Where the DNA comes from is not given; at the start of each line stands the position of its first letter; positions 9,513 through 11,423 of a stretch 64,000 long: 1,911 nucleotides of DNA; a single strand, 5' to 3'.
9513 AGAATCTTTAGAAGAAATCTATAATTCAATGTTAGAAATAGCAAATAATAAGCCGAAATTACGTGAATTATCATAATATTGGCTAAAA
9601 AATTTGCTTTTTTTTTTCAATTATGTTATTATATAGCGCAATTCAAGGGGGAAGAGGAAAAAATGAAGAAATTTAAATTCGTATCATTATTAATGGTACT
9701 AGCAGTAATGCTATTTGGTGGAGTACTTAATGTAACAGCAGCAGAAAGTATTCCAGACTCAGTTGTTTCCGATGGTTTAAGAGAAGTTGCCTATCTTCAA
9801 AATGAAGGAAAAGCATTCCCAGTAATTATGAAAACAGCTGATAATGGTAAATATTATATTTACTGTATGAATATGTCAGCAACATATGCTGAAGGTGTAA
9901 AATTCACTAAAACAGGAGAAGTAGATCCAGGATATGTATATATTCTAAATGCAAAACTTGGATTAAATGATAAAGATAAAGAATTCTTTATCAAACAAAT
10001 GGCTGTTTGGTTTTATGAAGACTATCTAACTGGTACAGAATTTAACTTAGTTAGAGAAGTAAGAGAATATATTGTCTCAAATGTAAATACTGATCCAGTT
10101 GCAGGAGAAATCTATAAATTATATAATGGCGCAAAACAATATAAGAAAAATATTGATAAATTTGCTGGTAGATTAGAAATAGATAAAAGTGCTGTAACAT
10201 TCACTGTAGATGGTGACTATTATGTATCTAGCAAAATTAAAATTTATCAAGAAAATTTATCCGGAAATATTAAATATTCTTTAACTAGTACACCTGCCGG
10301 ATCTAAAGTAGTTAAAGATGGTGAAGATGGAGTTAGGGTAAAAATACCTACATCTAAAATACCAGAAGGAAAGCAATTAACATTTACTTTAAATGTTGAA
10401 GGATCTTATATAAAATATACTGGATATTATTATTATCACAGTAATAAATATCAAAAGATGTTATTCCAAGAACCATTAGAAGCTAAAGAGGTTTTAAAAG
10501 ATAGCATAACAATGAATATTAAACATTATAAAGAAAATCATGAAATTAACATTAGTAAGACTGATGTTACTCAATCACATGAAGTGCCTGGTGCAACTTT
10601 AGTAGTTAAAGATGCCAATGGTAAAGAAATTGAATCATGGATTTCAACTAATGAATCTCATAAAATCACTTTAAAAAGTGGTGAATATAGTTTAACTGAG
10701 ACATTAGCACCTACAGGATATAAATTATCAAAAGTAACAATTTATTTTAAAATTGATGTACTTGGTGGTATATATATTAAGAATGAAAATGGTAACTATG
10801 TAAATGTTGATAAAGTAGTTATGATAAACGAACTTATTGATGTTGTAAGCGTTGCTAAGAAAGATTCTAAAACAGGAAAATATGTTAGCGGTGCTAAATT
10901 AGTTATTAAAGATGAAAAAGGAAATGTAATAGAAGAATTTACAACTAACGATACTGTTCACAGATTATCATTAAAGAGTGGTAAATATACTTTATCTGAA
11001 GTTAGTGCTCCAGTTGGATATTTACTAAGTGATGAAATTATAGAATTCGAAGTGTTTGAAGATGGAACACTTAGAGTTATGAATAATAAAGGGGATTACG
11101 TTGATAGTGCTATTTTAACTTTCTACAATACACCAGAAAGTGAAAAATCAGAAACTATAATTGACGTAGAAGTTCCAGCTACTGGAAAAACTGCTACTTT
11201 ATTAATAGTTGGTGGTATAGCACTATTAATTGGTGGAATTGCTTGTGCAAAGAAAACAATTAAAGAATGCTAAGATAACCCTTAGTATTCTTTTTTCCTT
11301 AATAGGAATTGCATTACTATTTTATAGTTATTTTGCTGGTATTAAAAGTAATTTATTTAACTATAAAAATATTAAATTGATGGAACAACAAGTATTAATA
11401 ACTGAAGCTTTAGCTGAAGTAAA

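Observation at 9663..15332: Adhesin-sortase locus: putative thioester-domain surface protein with VPATG signal, overlapping sortase, and a convergent class-B-like sortase carrying a 270-aa N-terminal cytoplasmic domain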

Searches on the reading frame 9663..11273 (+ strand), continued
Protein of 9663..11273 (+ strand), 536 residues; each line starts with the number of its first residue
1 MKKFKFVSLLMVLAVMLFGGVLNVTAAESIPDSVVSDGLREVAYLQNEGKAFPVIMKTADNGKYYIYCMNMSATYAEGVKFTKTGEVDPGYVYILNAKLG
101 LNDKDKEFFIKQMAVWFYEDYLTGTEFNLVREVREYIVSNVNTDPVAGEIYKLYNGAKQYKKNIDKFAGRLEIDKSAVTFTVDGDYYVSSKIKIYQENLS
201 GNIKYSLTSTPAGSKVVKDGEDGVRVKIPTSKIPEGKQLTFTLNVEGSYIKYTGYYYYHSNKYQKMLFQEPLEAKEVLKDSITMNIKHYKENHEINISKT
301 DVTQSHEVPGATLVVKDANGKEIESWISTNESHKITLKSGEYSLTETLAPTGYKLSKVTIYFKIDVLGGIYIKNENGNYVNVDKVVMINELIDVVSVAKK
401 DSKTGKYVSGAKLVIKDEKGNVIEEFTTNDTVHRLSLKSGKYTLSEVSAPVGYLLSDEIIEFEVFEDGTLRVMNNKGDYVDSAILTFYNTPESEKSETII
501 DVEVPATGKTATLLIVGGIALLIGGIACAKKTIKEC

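Call 58: find_encoding_contigs(protein=P0197, flank=10000, max_places=3)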
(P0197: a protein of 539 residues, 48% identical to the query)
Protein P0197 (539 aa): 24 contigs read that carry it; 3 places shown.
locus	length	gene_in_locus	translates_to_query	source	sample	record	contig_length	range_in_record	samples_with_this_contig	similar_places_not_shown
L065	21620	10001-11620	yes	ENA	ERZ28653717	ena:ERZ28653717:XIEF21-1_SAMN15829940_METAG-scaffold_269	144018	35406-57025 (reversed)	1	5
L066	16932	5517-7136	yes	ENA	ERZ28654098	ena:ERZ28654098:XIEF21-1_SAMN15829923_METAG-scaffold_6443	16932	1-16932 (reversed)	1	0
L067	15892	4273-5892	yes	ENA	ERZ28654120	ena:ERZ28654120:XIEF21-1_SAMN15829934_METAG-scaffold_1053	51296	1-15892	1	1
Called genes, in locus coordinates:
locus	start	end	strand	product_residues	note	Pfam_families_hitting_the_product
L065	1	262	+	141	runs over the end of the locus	-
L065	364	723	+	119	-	-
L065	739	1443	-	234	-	-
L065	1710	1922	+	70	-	-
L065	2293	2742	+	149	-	-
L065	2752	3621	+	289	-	-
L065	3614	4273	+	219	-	PF00005:ABC_tran, PF13304:AAA_21 (faint)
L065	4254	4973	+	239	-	-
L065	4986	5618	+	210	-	-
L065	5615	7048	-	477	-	PF01076:Mob_Pre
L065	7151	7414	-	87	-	-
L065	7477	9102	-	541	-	PF00239:Resolvase, PF07508:Recombinase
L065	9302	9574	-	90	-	-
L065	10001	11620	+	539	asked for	PF17802:SpaA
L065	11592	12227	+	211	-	PF04203:Sortase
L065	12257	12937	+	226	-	-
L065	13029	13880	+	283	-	-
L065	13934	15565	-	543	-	PF04203:Sortase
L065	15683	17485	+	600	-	PF00773:RNB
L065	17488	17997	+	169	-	-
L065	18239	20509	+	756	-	PF00773:RNB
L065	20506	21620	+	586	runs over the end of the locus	PF07973:tRNA_SAD, PF00587:tRNA-synt_2b, PF03129:HGTP_anticodon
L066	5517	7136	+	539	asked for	PF17802:SpaA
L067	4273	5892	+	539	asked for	PF17802:SpaA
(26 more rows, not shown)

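Call 59: find_encoding_contigs(protein=P0212, flank=10000, max_places=3)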
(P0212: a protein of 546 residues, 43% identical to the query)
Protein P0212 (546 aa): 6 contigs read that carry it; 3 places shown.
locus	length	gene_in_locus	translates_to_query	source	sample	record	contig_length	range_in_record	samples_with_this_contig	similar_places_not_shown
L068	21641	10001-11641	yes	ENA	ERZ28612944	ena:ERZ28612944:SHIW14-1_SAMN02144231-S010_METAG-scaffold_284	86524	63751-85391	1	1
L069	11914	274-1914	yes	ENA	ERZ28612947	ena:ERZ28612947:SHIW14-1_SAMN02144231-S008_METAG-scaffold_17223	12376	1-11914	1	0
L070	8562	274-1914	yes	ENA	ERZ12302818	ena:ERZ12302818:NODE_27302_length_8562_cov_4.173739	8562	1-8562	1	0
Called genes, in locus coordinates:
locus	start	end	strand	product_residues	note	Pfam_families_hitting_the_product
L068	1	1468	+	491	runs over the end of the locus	PF03816:LytR_cpsA_psr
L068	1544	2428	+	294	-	PF00890:FAD_binding_2 (weak), PF01134:GIDA (faint), PF01266:DAO (weak), PF07992:Pyr_redox_2, PF12831:FAD_oxidored (weak), PF13450:NAD_binding_8 (weak), PF13738:Pyr_redox_3, PF00070:Pyr_redox, +1 more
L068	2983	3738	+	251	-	-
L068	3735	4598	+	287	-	-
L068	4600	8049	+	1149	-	-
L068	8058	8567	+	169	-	PF17424:DUF5411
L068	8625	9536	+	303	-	PF00056:Ldh_1_N, PF02866:Ldh_1_C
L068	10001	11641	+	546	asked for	PF08341:TED (weak), PF17802:SpaA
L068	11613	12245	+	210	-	PF04203:Sortase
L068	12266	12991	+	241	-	-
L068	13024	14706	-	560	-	PF04203:Sortase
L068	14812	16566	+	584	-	PF00773:RNB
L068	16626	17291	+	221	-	-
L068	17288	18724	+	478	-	PF00485:PRK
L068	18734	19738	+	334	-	PF00044:Gp_dh_N, PF02800:Gp_dh_C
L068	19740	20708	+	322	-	-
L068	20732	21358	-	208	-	-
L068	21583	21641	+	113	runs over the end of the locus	PF01245:Ribosomal_L19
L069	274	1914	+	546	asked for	PF08341:TED (weak), PF17802:SpaA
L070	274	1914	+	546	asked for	PF08341:TED (weak), PF17802:SpaA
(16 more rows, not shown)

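Call 73: search_protein_families(library=pfam, proteins=[P0213, P0160, P0143, P0172, P0205, P0122], max_evalue=0.1)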
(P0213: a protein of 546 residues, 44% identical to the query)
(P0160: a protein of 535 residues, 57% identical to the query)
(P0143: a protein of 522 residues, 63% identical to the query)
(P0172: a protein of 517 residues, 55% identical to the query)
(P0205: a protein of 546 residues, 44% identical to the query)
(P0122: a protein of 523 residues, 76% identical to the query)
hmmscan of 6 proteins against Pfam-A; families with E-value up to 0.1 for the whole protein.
P0213 (546 aa): 7 families
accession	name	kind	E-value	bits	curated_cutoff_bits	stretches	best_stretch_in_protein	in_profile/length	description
PF17802.7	SpaA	-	1.8e-28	99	23.1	2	310-387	2-83/91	Prealbumin-like fold domain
PF08341.16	TED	-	2.3e-05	25.2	22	1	72-140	2-90/102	Thioester domain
PF13620.12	CarboxypepD_reg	-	0.00081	20.1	32.3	0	416-460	8-53/82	Carboxypeptidase regulatory-like domain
PF18784.6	CRM1_repeat_2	-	0.00091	19.3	30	1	424-445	23-44/68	CRM1 / Exportin repeat 2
PF13860.13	FlgD_ig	-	0.012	16.1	27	0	316-343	14-41/79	FlgD Ig-like domain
PF17936.7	Big_6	-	0.068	13.9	27.6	0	324-342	22-40/83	Bacterial Ig domain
PF20098.4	DUF6488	-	0.073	13.4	27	0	312-388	28-104/110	Family of unknown function (DUF6488)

P0160 (535 aa): 6 families
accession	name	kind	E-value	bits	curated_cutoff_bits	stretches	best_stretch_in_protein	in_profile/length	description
PF17802.7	SpaA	-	1.7e-29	102.3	23.1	2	399-479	3-90/91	Prealbumin-like fold domain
PF08341.16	TED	-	7e-06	26.9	22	1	75-145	2-92/102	Thioester domain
PF19403.5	SpaA_2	-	0.0041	18.1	25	0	436-460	47-70/96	Prealbumin-like fold domain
PF13860.13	FlgD_ig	-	0.007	16.8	27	0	305-336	15-46/79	FlgD Ig-like domain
PF13620.12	CarboxypepD_reg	-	0.022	15.6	32.3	0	405-449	8-53/82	Carboxypeptidase regulatory-like domain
PF05026.18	DCP2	-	0.029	15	28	1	111-140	20-49/83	Dcp2, box A domain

P0143 (522 aa): 8 families
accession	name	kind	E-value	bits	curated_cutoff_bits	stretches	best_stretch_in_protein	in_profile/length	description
PF17802.7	SpaA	-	2.2e-28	98.7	23.1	2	387-466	4-90/91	Prealbumin-like fold domain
PF08341.16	TED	-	1.6e-05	25.7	22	1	62-154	2-101/102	Thioester domain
PF13620.12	CarboxypepD_reg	-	7.7e-05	23.4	32.3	1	392-440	8-56/82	Carboxypeptidase regulatory-like domain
PF13860.13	FlgD_ig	-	0.0005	20.4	27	0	396-418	19-41/79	FlgD Ig-like domain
PF17210.9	SdrD_B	-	0.00098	19.7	29.7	1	395-448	20-74/112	SdrD B-like domain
PF17936.7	Big_6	-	0.0051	17.5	27.6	0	400-430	23-54/83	Bacterial Ig domain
PF18784.6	CRM1_repeat_2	-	0.014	15.5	30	0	404-419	27-42/68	CRM1 / Exportin repeat 2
PF05026.18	DCP2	-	0.041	14.6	28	1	100-127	22-49/83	Dcp2, box A domain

P0172 (517 aa): 7 families
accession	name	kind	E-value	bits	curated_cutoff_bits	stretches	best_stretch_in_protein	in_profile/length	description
PF17802.7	SpaA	-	4.4e-26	91.3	23.1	2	282-363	2-90/91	Prealbumin-like fold domain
PF08341.16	TED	-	1.4e-05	25.8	22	1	60-152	2-101/102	Thioester domain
PF13620.12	CarboxypepD_reg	-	0.00045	20.9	32.3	1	389-433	8-53/82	Carboxypeptidase regulatory-like domain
PF13860.13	FlgD_ig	-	0.0093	16.4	27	0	398-417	24-43/79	FlgD Ig-like domain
PF22200.2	ExsA_N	-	0.012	16.4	27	1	143-183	2-42/136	ExsA N-terminal regulatory domain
PF05026.18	DCP2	-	0.038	14.6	28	1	95-123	19-47/83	Dcp2, box A domain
PF01835.25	MG2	-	0.085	13.7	32.8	0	278-342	16-77/96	MG2 domain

P0205 (546 aa): 4 families
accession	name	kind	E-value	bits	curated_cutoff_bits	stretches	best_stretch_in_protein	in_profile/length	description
PF17802.7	SpaA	-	2.7e-26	92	23.1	2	310-386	2-82/91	Prealbumin-like fold domain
PF08341.16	TED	-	6.8e-06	26.9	22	1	72-138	2-75/102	Thioester domain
PF13620.12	CarboxypepD_reg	-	0.0032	18.2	32.3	0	416-460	8-53/82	Carboxypeptidase regulatory-like domain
PF10699.14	HAP2-GCS1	-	0.023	13.7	27.4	1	287-353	25-87/515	Male gamete fusion factor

P0122 (523 aa): 5 families
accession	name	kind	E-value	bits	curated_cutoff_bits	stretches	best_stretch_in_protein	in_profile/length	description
PF17802.7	SpaA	-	9.1e-25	87.1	23.1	2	387-465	3-88/91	Prealbumin-like fold domain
PF13620.12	CarboxypepD_reg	-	0.00095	19.9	32.3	0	393-437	8-53/82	Carboxypeptidase regulatory-like domain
PF13860.13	FlgD_ig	-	0.013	15.9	27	0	293-322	15-44/79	FlgD Ig-like domain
PF08341.16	TED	-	0.026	15.4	22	0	62-136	2-99/102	Thioester domain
PF19403.5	SpaA_2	-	0.033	15.2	25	0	323-348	46-70/96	Prealbumin-like fold domain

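Call 75: search_protein_families(library=pfam, proteins=[L065:13029-13880:+], max_evalue=0.01)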
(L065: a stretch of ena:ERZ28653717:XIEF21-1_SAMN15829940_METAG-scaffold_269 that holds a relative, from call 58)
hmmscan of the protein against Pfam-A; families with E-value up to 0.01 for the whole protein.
L065:13029-13880:+ (283 aa): 0 families

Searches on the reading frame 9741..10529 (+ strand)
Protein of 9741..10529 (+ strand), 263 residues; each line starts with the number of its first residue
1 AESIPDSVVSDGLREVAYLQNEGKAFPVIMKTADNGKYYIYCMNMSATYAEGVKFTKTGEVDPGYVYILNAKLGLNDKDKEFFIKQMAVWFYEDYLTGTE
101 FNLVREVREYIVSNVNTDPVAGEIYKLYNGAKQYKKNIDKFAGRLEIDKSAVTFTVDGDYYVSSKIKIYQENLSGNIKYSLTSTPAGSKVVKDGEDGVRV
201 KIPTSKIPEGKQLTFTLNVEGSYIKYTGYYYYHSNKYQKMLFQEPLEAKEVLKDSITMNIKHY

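Call 45: search_solved_structures(query=window:9741-10529:+, max_evalue=10, show_alignments=3)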
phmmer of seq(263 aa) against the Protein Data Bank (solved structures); distinct sequences matched with E-value up to 10: 3.
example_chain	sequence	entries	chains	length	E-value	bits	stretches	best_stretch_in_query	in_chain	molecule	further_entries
2k3t_A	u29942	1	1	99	0.12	15.4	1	178-237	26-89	Filamin-A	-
2pgc_A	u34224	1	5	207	0.26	14.3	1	17-82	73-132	uncharacterized protein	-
1f0x_A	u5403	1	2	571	0.72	12.9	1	99-171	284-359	D-LACTATE DEHYDROGENASE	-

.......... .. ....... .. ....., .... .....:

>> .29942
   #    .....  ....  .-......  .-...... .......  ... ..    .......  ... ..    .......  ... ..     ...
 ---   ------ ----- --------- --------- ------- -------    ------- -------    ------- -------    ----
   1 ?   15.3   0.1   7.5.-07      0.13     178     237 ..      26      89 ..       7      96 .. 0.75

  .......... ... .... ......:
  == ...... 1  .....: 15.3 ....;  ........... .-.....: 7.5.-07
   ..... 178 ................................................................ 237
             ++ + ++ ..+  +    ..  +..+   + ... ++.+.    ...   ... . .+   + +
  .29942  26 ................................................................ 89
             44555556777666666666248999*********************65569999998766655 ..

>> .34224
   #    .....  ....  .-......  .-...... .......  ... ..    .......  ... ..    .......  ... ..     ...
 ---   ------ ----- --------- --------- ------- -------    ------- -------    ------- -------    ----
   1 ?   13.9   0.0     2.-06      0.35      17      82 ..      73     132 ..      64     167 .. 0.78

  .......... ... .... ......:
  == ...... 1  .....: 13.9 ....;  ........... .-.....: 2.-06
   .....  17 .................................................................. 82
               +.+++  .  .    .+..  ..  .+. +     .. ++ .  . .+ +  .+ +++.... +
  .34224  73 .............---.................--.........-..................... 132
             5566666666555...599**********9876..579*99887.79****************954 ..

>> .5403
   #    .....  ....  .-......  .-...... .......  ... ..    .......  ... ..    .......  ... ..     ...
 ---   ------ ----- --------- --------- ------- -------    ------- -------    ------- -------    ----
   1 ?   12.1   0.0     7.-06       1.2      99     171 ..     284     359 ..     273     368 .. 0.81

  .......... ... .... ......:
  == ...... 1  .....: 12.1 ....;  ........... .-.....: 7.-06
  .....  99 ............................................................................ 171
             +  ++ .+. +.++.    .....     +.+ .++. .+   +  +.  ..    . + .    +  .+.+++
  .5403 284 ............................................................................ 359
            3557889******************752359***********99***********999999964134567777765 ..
